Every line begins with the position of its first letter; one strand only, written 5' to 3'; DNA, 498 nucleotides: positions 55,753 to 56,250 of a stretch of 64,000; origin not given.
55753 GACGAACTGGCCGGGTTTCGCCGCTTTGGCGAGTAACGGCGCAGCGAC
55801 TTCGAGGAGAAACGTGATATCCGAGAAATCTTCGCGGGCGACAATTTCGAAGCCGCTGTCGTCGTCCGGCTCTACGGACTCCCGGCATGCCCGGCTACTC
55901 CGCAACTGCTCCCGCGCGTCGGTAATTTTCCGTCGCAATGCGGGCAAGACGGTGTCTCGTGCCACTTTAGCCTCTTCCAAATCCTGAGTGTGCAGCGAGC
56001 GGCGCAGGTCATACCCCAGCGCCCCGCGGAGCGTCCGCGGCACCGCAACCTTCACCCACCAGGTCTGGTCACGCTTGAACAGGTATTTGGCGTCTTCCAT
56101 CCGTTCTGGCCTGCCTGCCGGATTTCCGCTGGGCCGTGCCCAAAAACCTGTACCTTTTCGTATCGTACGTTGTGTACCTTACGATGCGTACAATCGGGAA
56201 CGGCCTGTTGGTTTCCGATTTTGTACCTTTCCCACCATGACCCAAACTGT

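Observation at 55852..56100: In-frame chimera: integrase arm-domain-like N-terminus supplies the start codon of the NfnA-like gene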

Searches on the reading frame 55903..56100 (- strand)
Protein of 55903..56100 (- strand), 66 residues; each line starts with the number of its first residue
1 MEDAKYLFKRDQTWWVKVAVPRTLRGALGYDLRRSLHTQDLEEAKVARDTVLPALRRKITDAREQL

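Call 23: search_protein_representatives(alignment_id=A1)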
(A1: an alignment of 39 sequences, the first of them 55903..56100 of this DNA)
Query: 39 sequences, 66 profile positions. Proteins with E-value up to 0.001 (for the whole library): 823; up to 1e-10: 77; up to 1e-30: 4. The best 150 are listed.
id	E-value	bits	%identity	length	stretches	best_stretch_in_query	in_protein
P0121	1.2e-31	124.6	-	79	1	1-65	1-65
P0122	1.6e-31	124.2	-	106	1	1-66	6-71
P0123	5.0e-31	122.6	-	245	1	1-65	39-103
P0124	7.2e-31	122.1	-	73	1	1-65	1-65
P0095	3.9e-30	119.7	-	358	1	1-66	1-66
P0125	1.5e-29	117.9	-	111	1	2-65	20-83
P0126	2.3e-29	117.3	-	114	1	3-64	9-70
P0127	7.9e-29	115.6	-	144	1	1-64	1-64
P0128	2.8e-28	113.8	-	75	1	1-64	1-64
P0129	4.7e-28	113.1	-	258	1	2-64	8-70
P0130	8.1e-28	112.3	-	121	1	1-65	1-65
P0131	1.9e-27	111.2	-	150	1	3-65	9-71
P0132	3.1e-27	110.5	-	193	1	3-65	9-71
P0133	2.4e-26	107.6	-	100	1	2-66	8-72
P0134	1.3e-25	105.3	-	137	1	2-64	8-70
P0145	1.5e-23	98.7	-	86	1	2-64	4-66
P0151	2.5e-21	91.5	-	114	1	1-62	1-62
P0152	6.4e-21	90.2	-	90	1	3-62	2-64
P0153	1.4e-20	89.1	-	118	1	1-60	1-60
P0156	2.8e-20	88.2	-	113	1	1-58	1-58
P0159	1.2e-17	79.7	-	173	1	3-60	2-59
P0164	4.2e-15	71.6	-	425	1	3-65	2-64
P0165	6.9e-15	70.9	-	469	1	1-64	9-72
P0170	5.1e-14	68.1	-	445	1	1-64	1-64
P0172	7.2e-14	67.6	-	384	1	3-65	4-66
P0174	8.8e-14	67.4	-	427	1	1-62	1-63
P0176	7.0e-13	64.5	-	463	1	1-64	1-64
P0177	1.5e-12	63.4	-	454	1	1-65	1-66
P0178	2.1e-12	62.9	-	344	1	1-66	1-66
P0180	2.2e-12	62.9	-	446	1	2-65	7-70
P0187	1.7e-11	60.0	-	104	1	13-52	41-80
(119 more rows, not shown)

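Call 24: search_protein_families(library=pfam, proteins=[P0164, P0165, P0170, P0172, P0174, P0176, P0177, P0178, P0180, P0123], max_evalue=0.001)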
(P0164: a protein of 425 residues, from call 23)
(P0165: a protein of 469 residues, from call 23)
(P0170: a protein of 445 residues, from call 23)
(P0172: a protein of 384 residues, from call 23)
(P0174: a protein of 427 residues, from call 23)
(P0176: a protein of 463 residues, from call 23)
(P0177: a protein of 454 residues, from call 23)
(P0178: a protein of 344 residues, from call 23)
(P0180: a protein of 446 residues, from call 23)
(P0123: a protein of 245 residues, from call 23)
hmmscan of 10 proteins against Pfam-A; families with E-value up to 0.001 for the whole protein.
P0164 (425 aa): 2 families
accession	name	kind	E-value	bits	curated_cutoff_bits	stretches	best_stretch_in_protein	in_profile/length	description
PF20172.3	DUF6538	-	2.3e-09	37.2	27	1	5-62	1-59/60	Domain of unknown function (DUF6538)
PF00589.27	Phage_integrase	-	8.4e-09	35.9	27.1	1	239-394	7-165/172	Phage integrase family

P0165 (469 aa): 4 families
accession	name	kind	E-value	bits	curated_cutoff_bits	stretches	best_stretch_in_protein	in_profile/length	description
PF20172.3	DUF6538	-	6.3e-17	61.4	27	1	14-69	1-57/60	Domain of unknown function (DUF6538)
PF00589.27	Phage_integrase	-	5.4e-12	46.3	27.1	1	270-434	4-165/172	Phage integrase family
PF13102.12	Phage_int_SAM_5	-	3e-06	27.9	22.3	1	161-248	6-94/98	Phage integrase SAM-like domain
PF13495.12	Phage_int_SAM_4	-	6.1e-06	27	27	1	169-239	11-81/85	Phage integrase, N-terminal SAM-like domain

P0170 (445 aa): 3 families
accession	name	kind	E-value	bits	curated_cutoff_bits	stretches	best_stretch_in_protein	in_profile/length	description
PF20172.3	DUF6538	-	5.1e-12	45.7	27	1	6-62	1-58/60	Domain of unknown function (DUF6538)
PF00589.27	Phage_integrase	-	2.2e-11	44.2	27.1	1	265-419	7-166/172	Phage integrase family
PF14659.12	Phage_int_SAM_3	-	0.0006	20.4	22.6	0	151-200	3-53/58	Phage integrase, N-terminal SAM-like domain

P0172 (384 aa): 2 families
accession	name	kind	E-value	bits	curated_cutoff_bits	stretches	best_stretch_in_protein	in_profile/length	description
PF20172.3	DUF6538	-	1.2e-13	50.9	27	1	7-65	1-60/60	Domain of unknown function (DUF6538)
PF02899.23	Phage_int_SAM_1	-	0.00043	20.9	22.3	0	157-228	11-82/83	Phage integrase, N-terminal SAM-like domain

P0174 (427 aa): 1 family
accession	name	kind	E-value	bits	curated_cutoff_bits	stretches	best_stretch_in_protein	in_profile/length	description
PF20172.3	DUF6538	-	5.4e-09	36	27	1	6-58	1-53/60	Domain of unknown function (DUF6538)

P0176 (463 aa): 3 families
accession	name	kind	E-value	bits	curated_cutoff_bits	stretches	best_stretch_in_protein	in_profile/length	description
PF00589.27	Phage_integrase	-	1e-10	42.1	27.1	1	265-418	5-160/172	Phage integrase family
PF20172.3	DUF6538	-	6e-09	35.9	27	1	6-63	1-59/60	Domain of unknown function (DUF6538)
PF02899.23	Phage_int_SAM_1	-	0.00026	21.6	22.3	1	157-232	11-83/83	Phage integrase, N-terminal SAM-like domain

P0177 (454 aa): 2 families
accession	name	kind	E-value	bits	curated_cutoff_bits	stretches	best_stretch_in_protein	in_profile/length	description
PF00589.27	Phage_integrase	-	9.8e-15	55.2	27.1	1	259-427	6-165/172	Phage integrase family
PF20172.3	DUF6538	-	1.5e-12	47.4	27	1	6-65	1-60/60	Domain of unknown function (DUF6538)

P0178 (344 aa): 2 families
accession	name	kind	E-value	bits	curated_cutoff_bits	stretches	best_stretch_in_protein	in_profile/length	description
PF20172.3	DUF6538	-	4e-09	36.5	27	1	7-63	2-59/60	Domain of unknown function (DUF6538)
PF00589.27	Phage_integrase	-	1.6e-05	25.2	27.1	1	221-334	34-143/172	Phage integrase family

P0180 (446 aa): 3 families
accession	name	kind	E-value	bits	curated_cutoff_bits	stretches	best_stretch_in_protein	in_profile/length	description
PF00589.27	Phage_integrase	-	2.4e-10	40.9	27.1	1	262-405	22-161/172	Phage integrase family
PF20172.3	DUF6538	-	1.9e-09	37.5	27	1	11-69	1-60/60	Domain of unknown function (DUF6538)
PF02899.23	Phage_int_SAM_1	-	2.5e-05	24.9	22.3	1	143-217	10-81/83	Phage integrase, N-terminal SAM-like domain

P0123 (245 aa): 1 family
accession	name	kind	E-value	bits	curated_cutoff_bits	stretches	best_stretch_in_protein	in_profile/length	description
PF20172.3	DUF6538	-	4.2e-10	39.6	27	1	44-101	1-59/60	Domain of unknown function (DUF6538)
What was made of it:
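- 55912..56085 (-): DUF6538 domain (aa 6-63), homologous to the N-terminal domain of tyrosine integrases. Predicted topology is strand-strand-short helix-strand-long helix. Profile search hits integrases (calls 23, 24).
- On Arm-binding (AB) domain of integrases: The full-length ones tested carry PF20172 plus PF00589 (calls 23, 24).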

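Call 34: find_homologous_proteins(query=P0129)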
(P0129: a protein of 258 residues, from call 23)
Query P0129 (258 aa): 964 proteins with E <= 0.001 among 2675 candidates; the best 120 are listed.
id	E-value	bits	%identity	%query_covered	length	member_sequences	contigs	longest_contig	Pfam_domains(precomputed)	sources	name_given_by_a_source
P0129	1.3e-170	584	100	100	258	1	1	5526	PF01558.26,PF20172.4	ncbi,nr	ncbi:MAG: 2-oxoacid:acceptor oxidoreductase family protein, partial [Woeseiaceae bacterium]|nr:2-oxo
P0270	6.6e-143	493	86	98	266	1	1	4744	PF01558.26,PF20172.4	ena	-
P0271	7.4e-130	450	78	100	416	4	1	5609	PF01558.26,PF20172.4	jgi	jgi:Pyruvate/2-oxoacid:ferredoxin oxidoreductase gamma subunit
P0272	4.8e-129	448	77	100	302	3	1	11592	PF01558.26,PF20172.4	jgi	jgi:Pyruvate/2-oxoacid:ferredoxin oxidoreductase gamma subunit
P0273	5.6e-129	447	76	100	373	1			PF01558.26,PF20172.4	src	-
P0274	7.2e-127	440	75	100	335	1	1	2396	PF01558.26,PF20172.4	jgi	jgi:Pyruvate/2-oxoacid:ferredoxin oxidoreductase gamma subunit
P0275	3.5e-126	438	76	100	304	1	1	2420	PF01558.26,PF20172.4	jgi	-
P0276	1.2e-124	433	74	100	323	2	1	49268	PF01558.26,PF20172.4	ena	-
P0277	1.5e-124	433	77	97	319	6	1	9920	PF01558.26,PF20172.4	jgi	jgi:Pyruvate/2-oxoacid:ferredoxin oxidoreductase gamma subunit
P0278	3.4e-124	432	74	100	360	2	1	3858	PF01558.26,PF20172.4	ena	-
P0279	2.3e-123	429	73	100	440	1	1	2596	PF01558.26,PF01855.25,PF20172.4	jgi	-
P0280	3.2e-123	428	74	100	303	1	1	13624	PF01558.26,PF20172.4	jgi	jgi:Pyruvate/2-oxoacid:ferredoxin oxidoreductase gamma subunit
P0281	3.9e-122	425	73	100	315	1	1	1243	PF01558.26,PF20172.4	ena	-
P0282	1.3e-118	413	72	99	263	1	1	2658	PF20172.4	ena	-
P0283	5.1e-117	408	72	100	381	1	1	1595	PF01558.26,PF01855.25,PF20172.4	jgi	-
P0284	4.4e-113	395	75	92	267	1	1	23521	PF01558.26,PF20172.4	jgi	jgi:hypothetical protein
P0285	2.8e-112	393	68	100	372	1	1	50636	PF01558.26,PF20172.4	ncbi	-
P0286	9.8e-112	391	68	100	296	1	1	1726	PF01558.26,PF20172.4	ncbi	-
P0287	1.2e-111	391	68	100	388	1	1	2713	PF01558.26,PF01855.25,PF20172.4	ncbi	-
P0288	1.1e-109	384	71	92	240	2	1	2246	PF01558.26,PF20172.4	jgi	jgi:hypothetical protein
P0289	3.0e-107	376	72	91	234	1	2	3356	PF20172.4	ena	-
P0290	1.5e-96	341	75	79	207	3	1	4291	PF20172.4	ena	-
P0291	2.4e-88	314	80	72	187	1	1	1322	PF20172.4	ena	-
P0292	4.5e-85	303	75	72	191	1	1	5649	PF20172.4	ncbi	ncbi:MAG: DUF6538 domain-containing protein, partial [Woeseiaceae bacterium]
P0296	5.8e-78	280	74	69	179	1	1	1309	PF20172.4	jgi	-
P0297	1.1e-77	279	67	75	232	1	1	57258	PF20172.4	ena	-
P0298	7.0e-77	277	67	73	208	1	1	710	PF20172.4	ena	-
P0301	2.3e-74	268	84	56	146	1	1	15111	PF20172.4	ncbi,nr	ncbi:MAG: hypothetical protein QNI96_07120, partial [Woeseiaceae bacterium]|nr:hypothetical protein 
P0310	4.3e-71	258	75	62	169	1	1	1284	PF20172.4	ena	-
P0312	5.6e-71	257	75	62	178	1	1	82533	PF20172.4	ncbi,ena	-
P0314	2.1e-70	255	73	62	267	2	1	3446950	PF01558.26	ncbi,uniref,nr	ncbi:2-oxoacid:acceptor oxidoreductase family protein [Candidatus Reidiella endopervernicosa]|uniref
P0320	4.4e-69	251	75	62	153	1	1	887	PF20172.4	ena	-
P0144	6.6e-67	244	69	65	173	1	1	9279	PF20172.4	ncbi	-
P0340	1.6e-66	243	71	62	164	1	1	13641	PF20172.4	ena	-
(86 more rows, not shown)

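Call 35: find_encoding_contigs(protein=P0285, flank=6000, max_places=3)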
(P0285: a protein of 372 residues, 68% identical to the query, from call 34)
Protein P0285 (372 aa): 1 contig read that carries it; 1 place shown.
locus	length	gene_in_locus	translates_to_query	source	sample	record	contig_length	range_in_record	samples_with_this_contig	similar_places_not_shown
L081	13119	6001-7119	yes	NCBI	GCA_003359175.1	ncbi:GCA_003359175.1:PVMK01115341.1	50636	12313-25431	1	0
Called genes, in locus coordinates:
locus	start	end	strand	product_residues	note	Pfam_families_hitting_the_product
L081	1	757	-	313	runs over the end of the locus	PF00753:Lactamase_B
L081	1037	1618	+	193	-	PF13618:Gluconate_2-dh3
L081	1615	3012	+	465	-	PF00732:GMC_oxred_N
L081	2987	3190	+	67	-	PF05199:GMC_oxred_C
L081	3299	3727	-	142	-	PF03486:HI0933_like (faint), PF07992:Pyr_redox_2 (weak), PF13738:Pyr_redox_3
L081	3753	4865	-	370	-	PF00355:Rieske, PF19298:KshA_C (faint), PF19112:VanA_C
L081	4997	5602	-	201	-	PF02627:CMD (faint)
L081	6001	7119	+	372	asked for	PF20172:DUF6538 (weak), PF01558:POR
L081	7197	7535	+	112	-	PF01855:POR_N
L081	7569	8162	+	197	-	PF17147:PFOR_II (weak)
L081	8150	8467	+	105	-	-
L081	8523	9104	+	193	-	PF02775:TPP_enzyme_C (weak)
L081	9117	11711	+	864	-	PF13370:Fer4_13 (weak)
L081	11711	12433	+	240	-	PF04060:FeS, PF14697:Fer4_21 (weak)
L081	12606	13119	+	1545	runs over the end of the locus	PF01855:POR_N, PF17147:PFOR_II, PF13187:Fer4_9 (faint), PF00037:Fer4 (faint), PF12837:Fer4_6 (faint), PF12838:Fer4_7 (faint), PF13237:Fer4_10 (faint), PF14697:Fer4_21 (faint)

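Call 36: find_encoding_contigs(protein=P0276, flank=6000, max_places=3)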
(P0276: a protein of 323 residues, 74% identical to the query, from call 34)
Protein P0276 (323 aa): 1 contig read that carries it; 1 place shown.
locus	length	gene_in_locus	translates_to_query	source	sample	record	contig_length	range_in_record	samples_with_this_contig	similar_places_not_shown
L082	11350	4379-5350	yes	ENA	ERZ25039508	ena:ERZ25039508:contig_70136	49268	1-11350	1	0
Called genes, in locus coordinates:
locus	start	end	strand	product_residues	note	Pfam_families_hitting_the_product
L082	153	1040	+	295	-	PF01734:Patatin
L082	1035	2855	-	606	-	PF00999:Na_H_Exchanger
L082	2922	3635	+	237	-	PF01411:tRNA-synt_2c, PF07973:tRNA_SAD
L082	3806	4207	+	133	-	PF07635:PSCyt1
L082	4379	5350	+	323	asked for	PF20172:DUF6538, PF01558:POR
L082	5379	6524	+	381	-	PF01855:POR_N, PF17147:PFOR_II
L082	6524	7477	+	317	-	PF02775:TPP_enzyme_C, PF12367:PFO_beta_C (weak)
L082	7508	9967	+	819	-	PF13370:Fer4_13 (weak)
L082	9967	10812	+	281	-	PF04060:FeS, PF14697:Fer4_21 (weak)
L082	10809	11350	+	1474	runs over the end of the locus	PF01855:POR_N, PF17147:PFOR_II, PF00037:Fer4 (weak), PF12837:Fer4_6 (faint), PF12838:Fer4_7 (faint), PF13187:Fer4_9 (faint), PF13237:Fer4_10 (faint)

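Call 38: find_homologous_proteins(query=P0159)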
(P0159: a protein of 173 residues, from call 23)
Query P0159 (173 aa): 2331 proteins with E <= 0.001 among 2490 candidates; the best 120 are listed.
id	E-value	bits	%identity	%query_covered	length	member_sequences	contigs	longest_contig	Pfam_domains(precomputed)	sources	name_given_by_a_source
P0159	1.0e-109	382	100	100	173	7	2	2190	PF00266.26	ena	-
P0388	1.6e-85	303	83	92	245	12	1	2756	PF20172.4,PF00266.26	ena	-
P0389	2.0e-74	267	75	97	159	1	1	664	PF20172.4,PF00266.26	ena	-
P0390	1.0e-72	261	73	92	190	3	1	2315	PF00266.26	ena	-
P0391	4.4e-72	259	72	92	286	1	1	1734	PF00266.26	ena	-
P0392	2.0e-70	254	71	92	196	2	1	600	PF00266.26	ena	-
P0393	1.4e-55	206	78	71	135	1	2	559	-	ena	-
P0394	2.0e-53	199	70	75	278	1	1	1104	PF00266.26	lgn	-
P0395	3.3e-46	175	68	67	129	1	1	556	PF20172.4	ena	-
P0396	3.0e-41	159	82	48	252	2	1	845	PF00266.26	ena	-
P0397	6.9e-41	158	82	48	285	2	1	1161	PF00155.28,PF00266.26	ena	-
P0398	1.1e-40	157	86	50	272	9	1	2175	PF00266.26,PF01053.27,PF01041.24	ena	-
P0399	4.1e-40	155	84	50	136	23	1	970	PF00266.26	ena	-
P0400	1.1e-39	154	84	50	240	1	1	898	PF02606.21,PF00266.26,PF12362.14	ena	-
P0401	4.7e-39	152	86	48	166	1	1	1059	PF00266.26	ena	-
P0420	1.6e-33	134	65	55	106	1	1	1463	PF20172.4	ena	-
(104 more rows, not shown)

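Call 40: find_encoding_contigs(protein=P0388, flank=3000, max_places=4)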
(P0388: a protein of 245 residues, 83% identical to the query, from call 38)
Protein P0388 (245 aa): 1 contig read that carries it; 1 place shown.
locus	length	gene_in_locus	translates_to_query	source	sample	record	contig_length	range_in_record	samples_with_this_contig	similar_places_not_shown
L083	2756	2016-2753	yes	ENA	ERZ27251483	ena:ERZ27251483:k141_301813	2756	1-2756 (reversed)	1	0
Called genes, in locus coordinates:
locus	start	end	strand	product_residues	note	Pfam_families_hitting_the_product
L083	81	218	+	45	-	PF01259:SAICAR_synt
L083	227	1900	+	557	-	PF02776:TPP_enzyme_N, PF00205:TPP_enzyme_M, PF02775:TPP_enzyme_C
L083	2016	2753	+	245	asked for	PF20172:DUF6538 (weak), PF00266:Aminotran_5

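Call 41: find_encoding_contigs(protein=P0159, flank=3000, max_places=4)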
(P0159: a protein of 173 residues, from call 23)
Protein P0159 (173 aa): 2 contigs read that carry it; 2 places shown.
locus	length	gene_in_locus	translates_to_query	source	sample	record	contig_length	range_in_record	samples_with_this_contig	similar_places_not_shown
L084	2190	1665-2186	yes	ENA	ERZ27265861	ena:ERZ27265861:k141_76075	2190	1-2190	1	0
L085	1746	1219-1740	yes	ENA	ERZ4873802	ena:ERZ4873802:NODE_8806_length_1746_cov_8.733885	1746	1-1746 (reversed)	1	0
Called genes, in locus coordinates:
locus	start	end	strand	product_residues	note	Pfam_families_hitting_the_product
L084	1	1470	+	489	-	?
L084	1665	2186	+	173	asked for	PF00266:Aminotran_5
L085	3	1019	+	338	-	?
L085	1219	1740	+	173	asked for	PF00266:Aminotran_5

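Call 43: predict_structure(alignment_id=A1)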
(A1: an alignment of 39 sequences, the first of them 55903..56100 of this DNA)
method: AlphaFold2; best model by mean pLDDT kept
length: 66 residues; sequences in the alignment: 39
mean_pLDDT: 88.8   pTM: 0.69
mean pLDDT of the five models: 88.8, 88.4, 87.8, 86.8, 84.2
residues with pLDDT >= 90: 51; 70-90: 11; 50-70: 3; < 50: 1
segments of 3 or more residues with pLDDT < 50: none
pLDDT, mean of each block of 10 residues (from residue 1): 75 93 90 93 91 92 86
secondary structure, 60 per line:
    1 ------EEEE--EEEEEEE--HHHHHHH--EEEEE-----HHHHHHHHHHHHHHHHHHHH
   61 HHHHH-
elements in order: E7-10 E13-19 H22-28 E31-35 H41-65
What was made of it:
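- On Arm-binding (AB) domain of integrases: The model has three strands, a short inserted helix and a long C-terminal helix (call 43).
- Closest known: N-terminal arm-binding. Same: A small strand-rich domain followed by a long helix (call 43).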

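Call 50: fold_search(model_id=the predicted structure, library=pdb)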
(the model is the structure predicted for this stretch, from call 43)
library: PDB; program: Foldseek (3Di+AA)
matches with E <= 10: 87; with E <= 0.001: 0
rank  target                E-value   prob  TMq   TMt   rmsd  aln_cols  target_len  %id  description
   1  8esq_3                1.6e+00  0.18  0.43  0.22  10.0        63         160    6  Ytm1 associated nascent 60S ribosome State 2 (released 2022-11-30)
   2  8fkp_NM               2.3e+00  0.13  0.42  0.19   9.7        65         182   14  Human nucleolar pre-60S ribosomal subunit (State A1) (released 2023-07-12)
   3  8etg_3                2.8e+00  0.13  0.45  0.28  11.7        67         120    6  Fkbp39 associated 60S nascent ribosome State 3 (released 2022-11-30)
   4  8euy_3                3.0e+00  0.13  0.44  0.19   9.9        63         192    6  Ytm1 associated nascent 60S ribosome (-fkbp39) State 1A (released 2022-11-30)
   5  8eth_3                3.0e+00  0.10  0.38  0.16  13.6        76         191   10  Ytm1 associated 60S nascent ribosome State 1B (released 2022-11-30)
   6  8etj_3                3.2e+00  0.12  0.44  0.27  11.0        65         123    6  Fkbp39 associated 60S nascent ribosome State 2 (released 2022-11-30)
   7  8h5y_A                3.2e+00  0.07  0.31  0.06   4.4        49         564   12  Crystal structure of RadD- ADP complex (released 2023-10-18)
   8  3nws_A                3.4e+00  0.09  0.32  0.14   5.3        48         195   17  Crystal structure of the N-terminal domain of the yeast telomere-binding and telomerase regulatory protein Cdc13 (released 2010-09-22)
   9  8esd_N                3.4e+00  0.08  0.33  0.15   8.3        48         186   14  Crystal structure of COMMD7-COMMD9-COMMD5-COMMD10 tetramer (released 2023-05-24)
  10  8azw_N                3.4e+00  0.06  0.34  0.17  14.0        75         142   11  Cryo-EM structure of the plant 60S subunit (released 2023-06-07)
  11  1gqb_B                3.7e+00  0.06  0.25  0.15   4.3        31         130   22  HUMAN MIR-RECEPTOR, REPEAT 11 (released 2002-12-05)
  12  5xxb_p                3.9e+00  0.11  0.44  0.28   9.2        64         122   11  Large subunit of Toxoplasma gondii ribosome (released 2017-08-30)
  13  6em1_3                3.9e+00  0.11  0.46  0.21   9.8        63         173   11  State C (Nsa1-TAP Flag-Ytm1) - Visualizing the assembly pathway of nucleolar pre-60S ribosomes (released 2017-12-27)
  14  1vol_B                3.9e+00  0.06  0.33  0.14  11.8        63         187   11  TFIIB (HUMAN CORE DOMAIN)/TBP (A.THALIANA)/TATA ELEMENT TERNARY COMPLEX (released 1996-11-08)
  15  1gp3                  4.2e+00  0.08  0.30  0.17   4.2        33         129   24  Human IGF2R domain 11 (released 2002-02-28)
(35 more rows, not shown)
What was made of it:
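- Foldseek of the domain model against the PDB found nothing significant (call 50).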

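Call 51: search_solved_structures(query=A1, max_evalue=10, show_alignments=2)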
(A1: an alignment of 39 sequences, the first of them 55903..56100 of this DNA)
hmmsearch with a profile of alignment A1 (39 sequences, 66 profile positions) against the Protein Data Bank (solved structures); distinct sequences matched with E-value up to 10: 0.
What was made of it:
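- A profile search of PDB sequences found nothing (call 51).
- Tried and rejected: A profile search against PDB sequences found nothing (call 51).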

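Call 56: find_related_loci(query=A1, collection=viral_contigs, flank=3000)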
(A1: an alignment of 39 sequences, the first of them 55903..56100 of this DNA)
Query A1 (66 aa) in viral_contigs; peptide patterns used: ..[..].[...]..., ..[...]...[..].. (x = any residue, [..] = any of these).
10 stretches matched a pattern, but none encodes a relative of the query by tblastn (E <= 1e-3).
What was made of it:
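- Tried and rejected: A scan with the domain profile gave no confirmed hit (call 56).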

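Call 57: find_related_loci(query=P0164, collection=metagenome_contigs, flank=3000)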
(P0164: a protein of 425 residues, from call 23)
Query P0164 (425 aa) in metagenome_contigs; peptide patterns used: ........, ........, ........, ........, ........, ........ (x = any residue, [..] = any of these).
107 stretches matched a pattern; 3 encode a relative of the query (tblastn E <= 1e-3); 3 distinct loci.
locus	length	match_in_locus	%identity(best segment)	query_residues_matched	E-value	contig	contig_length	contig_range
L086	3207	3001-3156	90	1-52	2e-26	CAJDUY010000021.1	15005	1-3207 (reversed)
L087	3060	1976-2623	26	111-325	7e-8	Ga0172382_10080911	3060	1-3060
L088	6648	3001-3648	26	111-325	8e-8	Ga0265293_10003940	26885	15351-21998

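Call 60: find_encoding_contigs(protein=P0280, flank=3000, max_places=2)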
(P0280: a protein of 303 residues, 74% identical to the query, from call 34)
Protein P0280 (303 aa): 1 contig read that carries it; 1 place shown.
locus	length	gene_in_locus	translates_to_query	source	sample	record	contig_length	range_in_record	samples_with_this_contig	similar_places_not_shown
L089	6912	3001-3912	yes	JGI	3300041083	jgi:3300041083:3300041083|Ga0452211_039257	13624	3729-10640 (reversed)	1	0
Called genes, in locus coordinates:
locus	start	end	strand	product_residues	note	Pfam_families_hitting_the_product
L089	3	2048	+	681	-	PF05649:Peptidase_M13_N, PF01431:Peptidase_M13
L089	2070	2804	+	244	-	-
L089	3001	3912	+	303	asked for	PF20172:DUF6538, PF01558:POR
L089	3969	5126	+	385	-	PF01855:POR_N, PF17147:PFOR_II (weak)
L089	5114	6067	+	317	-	PF02775:TPP_enzyme_C, PF12367:PFO_beta_C (weak)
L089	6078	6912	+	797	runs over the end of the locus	PF13370:Fer4_13 (weak)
